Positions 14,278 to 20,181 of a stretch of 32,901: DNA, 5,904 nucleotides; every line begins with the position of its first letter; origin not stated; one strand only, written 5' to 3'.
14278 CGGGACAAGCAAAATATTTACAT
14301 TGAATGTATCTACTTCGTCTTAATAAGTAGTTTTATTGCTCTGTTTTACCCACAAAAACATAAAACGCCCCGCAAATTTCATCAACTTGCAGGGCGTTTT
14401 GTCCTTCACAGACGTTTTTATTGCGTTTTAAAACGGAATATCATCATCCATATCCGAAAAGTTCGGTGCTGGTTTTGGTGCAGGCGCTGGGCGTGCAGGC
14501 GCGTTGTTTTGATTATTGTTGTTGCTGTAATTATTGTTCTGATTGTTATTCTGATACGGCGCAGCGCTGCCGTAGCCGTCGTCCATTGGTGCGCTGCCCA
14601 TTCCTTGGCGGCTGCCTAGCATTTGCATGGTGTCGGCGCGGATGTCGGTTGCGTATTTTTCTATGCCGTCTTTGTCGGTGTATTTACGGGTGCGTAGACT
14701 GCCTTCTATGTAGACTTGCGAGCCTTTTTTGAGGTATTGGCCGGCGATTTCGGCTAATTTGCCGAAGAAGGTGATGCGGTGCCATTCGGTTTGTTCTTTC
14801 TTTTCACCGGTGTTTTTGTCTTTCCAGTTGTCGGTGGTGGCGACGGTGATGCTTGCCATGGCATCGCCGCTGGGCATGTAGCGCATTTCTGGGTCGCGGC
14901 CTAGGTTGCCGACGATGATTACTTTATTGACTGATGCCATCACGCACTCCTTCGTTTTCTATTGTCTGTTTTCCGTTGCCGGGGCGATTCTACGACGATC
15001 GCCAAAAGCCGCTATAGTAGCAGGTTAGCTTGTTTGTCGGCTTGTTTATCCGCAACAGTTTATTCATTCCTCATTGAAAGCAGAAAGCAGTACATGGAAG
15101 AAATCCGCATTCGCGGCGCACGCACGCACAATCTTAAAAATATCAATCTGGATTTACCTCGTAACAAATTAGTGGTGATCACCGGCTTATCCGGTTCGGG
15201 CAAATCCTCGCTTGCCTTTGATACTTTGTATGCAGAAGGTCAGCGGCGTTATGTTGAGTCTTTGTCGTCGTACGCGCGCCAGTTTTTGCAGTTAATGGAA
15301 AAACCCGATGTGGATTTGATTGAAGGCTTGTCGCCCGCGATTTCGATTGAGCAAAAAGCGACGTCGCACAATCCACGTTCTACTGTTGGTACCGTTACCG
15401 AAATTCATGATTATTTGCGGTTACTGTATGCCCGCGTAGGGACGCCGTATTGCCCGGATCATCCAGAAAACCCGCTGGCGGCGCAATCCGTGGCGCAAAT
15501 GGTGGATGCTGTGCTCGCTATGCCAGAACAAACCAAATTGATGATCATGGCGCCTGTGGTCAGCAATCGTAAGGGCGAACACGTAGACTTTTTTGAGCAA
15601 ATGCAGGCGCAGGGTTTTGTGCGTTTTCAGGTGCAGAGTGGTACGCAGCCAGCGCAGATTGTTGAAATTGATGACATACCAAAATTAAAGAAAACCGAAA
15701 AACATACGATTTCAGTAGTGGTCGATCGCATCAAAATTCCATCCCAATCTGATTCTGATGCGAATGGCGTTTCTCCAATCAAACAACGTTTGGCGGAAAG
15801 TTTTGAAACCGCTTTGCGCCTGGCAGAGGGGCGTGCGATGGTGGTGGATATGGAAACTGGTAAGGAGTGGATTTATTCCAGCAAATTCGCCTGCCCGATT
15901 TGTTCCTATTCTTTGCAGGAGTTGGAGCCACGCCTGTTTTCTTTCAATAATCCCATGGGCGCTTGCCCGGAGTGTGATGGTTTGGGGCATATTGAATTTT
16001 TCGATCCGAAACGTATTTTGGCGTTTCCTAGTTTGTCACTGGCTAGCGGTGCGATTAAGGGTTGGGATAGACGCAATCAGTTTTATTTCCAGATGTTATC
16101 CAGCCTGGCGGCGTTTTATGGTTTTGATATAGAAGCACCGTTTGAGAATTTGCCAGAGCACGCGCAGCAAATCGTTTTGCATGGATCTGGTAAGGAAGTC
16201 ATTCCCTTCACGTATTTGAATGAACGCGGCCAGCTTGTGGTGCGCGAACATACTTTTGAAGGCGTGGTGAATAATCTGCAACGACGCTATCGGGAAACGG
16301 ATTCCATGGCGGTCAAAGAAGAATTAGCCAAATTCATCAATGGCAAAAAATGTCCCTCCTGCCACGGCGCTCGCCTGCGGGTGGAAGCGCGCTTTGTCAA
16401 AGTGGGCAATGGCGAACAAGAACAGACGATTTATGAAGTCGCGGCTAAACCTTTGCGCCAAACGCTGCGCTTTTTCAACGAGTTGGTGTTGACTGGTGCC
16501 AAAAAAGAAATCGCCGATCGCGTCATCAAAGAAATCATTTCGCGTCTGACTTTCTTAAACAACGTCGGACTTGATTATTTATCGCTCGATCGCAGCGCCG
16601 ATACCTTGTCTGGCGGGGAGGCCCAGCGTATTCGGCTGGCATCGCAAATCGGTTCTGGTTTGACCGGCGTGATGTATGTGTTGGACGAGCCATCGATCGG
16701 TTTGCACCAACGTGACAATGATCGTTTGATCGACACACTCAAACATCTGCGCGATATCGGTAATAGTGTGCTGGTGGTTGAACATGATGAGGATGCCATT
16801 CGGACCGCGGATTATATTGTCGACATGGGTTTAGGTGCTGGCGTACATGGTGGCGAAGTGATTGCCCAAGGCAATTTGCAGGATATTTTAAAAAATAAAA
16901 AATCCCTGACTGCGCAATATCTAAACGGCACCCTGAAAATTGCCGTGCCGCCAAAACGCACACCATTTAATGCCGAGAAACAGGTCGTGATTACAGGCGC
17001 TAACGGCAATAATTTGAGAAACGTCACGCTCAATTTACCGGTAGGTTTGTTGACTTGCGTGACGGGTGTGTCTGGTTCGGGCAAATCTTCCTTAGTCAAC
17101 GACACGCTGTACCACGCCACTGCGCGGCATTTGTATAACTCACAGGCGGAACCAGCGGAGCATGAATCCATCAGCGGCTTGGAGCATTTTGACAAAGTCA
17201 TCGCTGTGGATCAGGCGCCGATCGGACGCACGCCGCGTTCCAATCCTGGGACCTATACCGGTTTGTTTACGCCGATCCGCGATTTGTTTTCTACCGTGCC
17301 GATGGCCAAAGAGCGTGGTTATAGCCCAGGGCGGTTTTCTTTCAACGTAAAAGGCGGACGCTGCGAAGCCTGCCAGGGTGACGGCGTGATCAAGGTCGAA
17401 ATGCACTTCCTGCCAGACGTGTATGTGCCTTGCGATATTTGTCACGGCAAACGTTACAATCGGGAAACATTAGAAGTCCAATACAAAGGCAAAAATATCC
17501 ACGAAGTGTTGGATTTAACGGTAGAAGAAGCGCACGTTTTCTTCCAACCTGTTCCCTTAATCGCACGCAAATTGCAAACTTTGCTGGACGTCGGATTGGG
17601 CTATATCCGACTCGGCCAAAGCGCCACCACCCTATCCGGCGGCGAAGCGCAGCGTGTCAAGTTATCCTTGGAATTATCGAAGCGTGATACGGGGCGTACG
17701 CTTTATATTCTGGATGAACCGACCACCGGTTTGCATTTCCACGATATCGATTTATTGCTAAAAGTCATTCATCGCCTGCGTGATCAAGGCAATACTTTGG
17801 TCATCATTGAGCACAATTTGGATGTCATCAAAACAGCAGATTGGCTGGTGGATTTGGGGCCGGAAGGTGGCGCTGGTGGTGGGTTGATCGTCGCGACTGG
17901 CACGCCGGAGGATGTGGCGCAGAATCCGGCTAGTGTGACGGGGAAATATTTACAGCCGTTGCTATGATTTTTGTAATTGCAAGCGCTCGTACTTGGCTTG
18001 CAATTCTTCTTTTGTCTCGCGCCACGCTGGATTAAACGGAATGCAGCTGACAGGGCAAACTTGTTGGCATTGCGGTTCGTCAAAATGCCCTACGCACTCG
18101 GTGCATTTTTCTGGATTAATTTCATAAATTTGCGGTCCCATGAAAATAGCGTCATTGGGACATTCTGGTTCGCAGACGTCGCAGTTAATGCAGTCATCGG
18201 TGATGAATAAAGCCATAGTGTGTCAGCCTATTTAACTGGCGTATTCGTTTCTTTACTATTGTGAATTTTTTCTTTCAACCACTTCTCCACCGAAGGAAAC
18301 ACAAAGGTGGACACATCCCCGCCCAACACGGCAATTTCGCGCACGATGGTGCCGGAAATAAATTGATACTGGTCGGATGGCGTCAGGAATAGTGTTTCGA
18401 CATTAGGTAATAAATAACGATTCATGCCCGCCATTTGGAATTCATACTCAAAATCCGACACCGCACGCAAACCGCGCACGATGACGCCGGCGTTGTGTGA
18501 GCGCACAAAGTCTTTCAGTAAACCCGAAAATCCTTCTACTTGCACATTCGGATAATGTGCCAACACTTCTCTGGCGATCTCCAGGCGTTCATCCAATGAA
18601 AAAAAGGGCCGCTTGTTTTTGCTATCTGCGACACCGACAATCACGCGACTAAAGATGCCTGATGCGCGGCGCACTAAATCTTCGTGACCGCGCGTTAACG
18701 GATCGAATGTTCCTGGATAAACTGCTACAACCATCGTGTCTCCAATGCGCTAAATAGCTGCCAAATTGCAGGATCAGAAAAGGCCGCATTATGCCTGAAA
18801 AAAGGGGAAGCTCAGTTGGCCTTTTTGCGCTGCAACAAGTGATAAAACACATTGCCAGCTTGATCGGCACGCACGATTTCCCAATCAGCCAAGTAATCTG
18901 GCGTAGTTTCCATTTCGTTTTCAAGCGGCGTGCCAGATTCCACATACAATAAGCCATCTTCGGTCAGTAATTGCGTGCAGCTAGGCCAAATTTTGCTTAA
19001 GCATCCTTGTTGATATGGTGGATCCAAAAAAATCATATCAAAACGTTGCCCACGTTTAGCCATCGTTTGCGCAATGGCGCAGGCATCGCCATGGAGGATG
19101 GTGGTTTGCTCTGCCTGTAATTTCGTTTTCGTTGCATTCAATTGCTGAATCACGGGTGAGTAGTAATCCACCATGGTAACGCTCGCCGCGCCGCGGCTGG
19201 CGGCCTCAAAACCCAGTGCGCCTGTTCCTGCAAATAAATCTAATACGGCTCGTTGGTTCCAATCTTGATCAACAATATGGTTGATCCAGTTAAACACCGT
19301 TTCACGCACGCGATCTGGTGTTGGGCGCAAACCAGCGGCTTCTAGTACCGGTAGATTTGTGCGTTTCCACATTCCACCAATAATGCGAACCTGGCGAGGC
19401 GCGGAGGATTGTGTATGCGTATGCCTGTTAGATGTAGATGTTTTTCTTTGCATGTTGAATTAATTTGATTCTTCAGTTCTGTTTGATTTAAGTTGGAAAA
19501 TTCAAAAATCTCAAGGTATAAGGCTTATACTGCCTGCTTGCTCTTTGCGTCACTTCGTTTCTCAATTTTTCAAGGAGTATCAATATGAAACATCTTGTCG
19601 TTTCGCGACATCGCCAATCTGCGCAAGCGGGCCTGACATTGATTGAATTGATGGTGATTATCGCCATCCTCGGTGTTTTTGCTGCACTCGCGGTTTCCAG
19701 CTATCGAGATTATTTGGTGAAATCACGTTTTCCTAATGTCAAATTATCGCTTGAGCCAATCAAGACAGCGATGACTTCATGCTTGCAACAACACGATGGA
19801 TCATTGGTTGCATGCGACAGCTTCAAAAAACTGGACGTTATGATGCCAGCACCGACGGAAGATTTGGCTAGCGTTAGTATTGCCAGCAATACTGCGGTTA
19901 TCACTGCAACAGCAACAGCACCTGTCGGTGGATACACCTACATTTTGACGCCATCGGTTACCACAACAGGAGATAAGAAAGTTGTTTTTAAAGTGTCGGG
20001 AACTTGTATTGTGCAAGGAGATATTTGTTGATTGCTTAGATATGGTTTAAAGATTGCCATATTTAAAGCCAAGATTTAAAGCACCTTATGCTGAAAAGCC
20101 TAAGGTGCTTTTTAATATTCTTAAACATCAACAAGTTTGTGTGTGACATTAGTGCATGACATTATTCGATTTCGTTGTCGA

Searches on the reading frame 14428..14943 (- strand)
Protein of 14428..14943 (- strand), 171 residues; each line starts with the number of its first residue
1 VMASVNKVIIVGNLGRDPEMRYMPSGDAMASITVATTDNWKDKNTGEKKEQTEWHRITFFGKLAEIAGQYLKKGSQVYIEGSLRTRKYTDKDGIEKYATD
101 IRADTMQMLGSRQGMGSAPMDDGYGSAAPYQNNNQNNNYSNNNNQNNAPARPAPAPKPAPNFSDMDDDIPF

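Call 24: search_protein_families(library=pfam, proteins=[window:14428-14943:-], max_evalue=0.00001)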
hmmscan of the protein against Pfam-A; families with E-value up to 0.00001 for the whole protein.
window:14428-14943:- (171 aa): 1 family
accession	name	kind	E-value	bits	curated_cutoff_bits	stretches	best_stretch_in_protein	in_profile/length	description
PF00436.31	SSB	-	1.7e-40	137.7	26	1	5-109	1-104/104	Single-strand binding protein family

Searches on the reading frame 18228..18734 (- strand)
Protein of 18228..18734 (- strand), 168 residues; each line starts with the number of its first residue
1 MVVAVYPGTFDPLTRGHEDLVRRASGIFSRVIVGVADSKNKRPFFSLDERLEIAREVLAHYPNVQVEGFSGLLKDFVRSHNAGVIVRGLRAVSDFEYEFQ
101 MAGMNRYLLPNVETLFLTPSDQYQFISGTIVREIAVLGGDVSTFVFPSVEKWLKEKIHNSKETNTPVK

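Call 24: search_protein_families(library=pfam, proteins=[window:18228-18734:-], max_evalue=0.00001)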
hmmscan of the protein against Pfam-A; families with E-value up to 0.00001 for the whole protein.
window:18228-18734:- (168 aa): 1 family
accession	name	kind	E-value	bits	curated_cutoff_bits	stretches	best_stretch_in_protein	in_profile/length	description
PF01467.32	CTP_transf_like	-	2.2e-25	89.8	21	1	5-133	1-132/133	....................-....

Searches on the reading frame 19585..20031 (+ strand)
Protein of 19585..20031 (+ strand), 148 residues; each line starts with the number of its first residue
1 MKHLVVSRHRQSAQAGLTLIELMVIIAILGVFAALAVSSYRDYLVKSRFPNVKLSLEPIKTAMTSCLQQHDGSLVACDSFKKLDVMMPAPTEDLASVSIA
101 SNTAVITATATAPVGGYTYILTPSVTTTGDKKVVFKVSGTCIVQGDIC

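Call 24: search_protein_families(library=pfam, proteins=[window:19585-20031:+], max_evalue=0.00001)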
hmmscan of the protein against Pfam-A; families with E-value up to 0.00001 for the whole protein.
window:19585-20031:+ (148 aa): 1 family
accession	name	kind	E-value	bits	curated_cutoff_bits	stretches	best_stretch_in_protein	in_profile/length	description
PF07963.17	N_methyl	-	1.5e-06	27.9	21.2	1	12-36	2-26/27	Prokaryotic N-terminal methylation motif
